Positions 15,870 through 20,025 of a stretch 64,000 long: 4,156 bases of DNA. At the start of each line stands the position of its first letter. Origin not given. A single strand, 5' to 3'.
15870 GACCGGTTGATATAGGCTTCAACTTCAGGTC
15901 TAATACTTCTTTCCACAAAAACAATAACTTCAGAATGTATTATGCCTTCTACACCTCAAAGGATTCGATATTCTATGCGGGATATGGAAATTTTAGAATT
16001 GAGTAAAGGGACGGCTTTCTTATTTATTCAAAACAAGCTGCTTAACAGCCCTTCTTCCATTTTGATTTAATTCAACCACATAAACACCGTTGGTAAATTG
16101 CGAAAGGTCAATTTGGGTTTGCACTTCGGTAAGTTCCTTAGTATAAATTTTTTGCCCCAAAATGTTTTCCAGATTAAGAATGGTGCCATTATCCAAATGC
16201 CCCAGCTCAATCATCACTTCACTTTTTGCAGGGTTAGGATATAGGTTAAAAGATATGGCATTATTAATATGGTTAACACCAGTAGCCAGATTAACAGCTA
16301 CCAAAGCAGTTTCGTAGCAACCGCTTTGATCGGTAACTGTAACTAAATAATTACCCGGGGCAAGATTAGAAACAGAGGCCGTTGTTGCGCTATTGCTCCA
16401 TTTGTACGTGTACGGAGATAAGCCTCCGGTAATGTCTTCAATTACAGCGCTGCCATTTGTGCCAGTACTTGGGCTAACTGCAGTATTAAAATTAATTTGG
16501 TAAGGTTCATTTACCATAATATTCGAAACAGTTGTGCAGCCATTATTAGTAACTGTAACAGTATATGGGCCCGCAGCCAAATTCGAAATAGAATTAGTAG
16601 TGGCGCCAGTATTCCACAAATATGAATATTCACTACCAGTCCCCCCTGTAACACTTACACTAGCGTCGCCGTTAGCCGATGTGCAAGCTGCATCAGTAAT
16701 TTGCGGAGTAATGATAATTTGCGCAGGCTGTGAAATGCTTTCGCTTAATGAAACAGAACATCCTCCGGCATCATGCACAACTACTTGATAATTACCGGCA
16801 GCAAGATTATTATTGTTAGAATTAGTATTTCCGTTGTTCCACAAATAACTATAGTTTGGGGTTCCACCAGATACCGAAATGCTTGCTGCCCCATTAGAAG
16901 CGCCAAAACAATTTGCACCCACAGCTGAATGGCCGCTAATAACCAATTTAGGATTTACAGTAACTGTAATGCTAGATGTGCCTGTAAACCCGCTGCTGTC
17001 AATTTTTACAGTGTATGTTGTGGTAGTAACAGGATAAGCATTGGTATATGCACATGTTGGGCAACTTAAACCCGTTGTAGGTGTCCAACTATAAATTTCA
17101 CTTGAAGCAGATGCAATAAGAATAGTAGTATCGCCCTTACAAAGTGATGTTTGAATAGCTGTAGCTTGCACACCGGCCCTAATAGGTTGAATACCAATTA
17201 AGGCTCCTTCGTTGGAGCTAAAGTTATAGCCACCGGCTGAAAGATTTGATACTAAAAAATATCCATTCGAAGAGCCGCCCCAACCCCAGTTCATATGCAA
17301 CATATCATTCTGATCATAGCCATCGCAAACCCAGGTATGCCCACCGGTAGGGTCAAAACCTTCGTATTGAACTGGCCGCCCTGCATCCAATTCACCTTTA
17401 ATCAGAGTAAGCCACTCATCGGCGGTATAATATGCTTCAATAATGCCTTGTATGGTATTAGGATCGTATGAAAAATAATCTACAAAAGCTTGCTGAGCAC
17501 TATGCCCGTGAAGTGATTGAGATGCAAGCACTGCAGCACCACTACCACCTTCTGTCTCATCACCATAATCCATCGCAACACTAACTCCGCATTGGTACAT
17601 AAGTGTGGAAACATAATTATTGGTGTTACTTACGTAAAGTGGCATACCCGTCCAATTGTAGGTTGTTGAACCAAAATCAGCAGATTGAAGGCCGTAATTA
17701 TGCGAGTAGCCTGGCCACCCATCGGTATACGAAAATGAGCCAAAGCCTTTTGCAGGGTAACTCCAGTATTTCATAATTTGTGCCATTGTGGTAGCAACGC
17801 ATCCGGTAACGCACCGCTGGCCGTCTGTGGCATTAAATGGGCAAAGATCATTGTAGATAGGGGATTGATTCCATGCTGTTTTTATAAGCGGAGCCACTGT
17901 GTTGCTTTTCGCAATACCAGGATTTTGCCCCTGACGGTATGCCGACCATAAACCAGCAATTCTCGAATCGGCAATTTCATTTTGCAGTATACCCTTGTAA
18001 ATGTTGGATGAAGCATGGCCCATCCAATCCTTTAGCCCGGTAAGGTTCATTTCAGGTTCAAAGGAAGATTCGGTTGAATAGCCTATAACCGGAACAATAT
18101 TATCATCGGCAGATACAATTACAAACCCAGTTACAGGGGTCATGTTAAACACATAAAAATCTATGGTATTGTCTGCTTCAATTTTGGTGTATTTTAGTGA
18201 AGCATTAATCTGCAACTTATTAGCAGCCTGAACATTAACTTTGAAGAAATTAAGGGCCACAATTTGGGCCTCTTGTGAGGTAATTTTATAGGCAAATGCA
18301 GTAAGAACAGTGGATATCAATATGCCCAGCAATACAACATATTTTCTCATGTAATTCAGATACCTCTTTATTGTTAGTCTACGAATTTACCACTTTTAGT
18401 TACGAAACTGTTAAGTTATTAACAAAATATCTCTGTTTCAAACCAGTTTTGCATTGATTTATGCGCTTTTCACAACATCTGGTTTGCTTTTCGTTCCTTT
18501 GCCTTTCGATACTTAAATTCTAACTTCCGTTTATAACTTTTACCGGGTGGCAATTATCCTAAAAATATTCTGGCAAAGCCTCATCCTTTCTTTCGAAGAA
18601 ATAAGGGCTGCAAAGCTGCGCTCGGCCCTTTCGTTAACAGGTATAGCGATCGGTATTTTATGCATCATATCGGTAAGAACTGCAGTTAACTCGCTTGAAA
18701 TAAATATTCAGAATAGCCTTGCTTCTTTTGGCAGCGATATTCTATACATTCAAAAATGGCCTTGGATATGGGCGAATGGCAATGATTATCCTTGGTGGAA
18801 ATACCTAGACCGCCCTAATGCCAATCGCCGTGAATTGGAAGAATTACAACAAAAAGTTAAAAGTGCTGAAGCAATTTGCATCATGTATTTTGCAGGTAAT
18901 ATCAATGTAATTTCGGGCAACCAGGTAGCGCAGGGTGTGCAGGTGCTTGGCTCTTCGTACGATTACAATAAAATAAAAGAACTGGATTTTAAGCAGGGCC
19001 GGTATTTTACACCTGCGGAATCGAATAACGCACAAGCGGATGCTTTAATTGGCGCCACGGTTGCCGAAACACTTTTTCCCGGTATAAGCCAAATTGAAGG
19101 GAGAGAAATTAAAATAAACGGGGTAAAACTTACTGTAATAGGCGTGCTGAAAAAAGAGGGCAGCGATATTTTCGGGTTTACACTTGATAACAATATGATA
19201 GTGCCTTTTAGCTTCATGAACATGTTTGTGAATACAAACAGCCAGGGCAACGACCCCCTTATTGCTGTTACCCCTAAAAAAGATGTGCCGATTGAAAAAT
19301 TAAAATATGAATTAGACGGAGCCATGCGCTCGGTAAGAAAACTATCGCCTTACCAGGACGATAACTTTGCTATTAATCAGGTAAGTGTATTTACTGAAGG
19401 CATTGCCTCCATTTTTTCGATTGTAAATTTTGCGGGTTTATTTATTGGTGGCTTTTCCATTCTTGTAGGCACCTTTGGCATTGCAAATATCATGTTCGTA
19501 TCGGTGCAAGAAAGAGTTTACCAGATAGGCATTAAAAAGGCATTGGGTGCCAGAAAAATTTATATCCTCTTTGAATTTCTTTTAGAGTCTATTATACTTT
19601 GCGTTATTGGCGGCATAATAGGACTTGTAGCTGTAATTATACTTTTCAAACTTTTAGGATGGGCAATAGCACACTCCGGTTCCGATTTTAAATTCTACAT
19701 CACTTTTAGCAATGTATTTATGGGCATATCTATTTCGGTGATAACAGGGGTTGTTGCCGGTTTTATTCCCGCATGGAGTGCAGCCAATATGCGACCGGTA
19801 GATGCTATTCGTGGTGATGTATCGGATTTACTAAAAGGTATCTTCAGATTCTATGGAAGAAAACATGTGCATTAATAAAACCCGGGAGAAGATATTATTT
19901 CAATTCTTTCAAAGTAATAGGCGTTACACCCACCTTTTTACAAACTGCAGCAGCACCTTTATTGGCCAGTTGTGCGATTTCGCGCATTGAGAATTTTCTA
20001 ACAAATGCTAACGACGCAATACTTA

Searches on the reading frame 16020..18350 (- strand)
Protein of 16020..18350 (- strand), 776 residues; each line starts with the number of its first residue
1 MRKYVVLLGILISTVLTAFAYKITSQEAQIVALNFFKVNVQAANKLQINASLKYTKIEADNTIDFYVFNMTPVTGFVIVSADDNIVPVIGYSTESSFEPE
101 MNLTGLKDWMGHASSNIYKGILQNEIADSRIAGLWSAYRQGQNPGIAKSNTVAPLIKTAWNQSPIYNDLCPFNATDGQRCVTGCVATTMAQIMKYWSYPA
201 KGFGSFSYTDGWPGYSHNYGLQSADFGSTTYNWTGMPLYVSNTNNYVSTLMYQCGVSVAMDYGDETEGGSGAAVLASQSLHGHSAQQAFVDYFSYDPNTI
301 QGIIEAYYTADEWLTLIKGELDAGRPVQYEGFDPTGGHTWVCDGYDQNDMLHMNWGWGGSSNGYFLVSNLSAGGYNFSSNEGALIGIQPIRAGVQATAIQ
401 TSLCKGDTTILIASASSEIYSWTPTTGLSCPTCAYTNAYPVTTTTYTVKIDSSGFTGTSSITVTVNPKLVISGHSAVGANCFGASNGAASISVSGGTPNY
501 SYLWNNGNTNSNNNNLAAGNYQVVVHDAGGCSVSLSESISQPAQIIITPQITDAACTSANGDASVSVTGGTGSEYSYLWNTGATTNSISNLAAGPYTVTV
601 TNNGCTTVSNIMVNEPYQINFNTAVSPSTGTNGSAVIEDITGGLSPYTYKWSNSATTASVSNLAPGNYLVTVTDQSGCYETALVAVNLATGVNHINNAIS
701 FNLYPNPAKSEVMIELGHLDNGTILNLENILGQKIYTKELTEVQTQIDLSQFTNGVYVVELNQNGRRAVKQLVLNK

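Call 48: search_protein_families(library=ncbifam, proteins=[window:16020-18350:-], max_evalue=0.00001)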
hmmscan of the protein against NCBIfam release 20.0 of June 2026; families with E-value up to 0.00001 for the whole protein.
window:16020-18350:- (776 aa): 1 family
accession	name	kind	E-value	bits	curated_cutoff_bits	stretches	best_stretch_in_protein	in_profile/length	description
TIGR04183.1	Por_Secre_tail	domain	3.3e-14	52.6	23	1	703-774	1-71/72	T9SS type A sorting domain-containing protein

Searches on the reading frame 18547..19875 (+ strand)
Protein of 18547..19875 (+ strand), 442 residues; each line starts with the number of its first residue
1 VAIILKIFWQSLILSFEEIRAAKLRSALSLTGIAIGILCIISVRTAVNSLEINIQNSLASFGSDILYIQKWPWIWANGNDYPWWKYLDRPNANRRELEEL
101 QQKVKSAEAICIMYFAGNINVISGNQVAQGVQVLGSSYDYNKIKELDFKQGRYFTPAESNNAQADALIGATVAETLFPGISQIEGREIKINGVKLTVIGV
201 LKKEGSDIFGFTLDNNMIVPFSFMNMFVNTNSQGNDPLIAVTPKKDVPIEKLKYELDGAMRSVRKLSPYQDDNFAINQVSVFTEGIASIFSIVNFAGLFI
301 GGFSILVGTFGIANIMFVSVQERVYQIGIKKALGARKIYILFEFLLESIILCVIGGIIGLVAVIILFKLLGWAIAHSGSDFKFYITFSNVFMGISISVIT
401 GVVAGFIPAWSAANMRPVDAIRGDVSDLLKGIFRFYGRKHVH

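Call 48: search_protein_families(library=ncbifam, proteins=[window:18547-19875:+], max_evalue=0.00001)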
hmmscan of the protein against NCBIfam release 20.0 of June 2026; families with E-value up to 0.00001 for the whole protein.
window:18547-19875:+ (442 aa): 6 families
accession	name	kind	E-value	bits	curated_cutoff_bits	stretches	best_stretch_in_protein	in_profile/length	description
NF007826.0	PRK10535.1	equivalog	1.9e-37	128.9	966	1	7-421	253-645/648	macrolide ABC transporter ATP-binding protein/permease MacB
TIGR03434.1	ADOP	subfamily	9e-33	113.4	622.3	1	91-423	72-401/803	ADOP family duplicated permease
NF038346.1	FtsX_actino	exception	3.8e-10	39.6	250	1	283-412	169-301/308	permease-like cell division protein FtsX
TIGR00439.2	FtsX_Gneg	equivalog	1.2e-07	31.3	255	1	286-413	159-287/292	permease-like cell division protein FtsX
NF038347.1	FtsX_Gpos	exception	2.5e-07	30.3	225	1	281-407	155-285/296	permease-like cell division protein FtsX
TIGR02212.1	lolCE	equivalog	5.5e-06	25.6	362.45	0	305-423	277-410/411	lipoprotein-releasing ABC transporter permease subunit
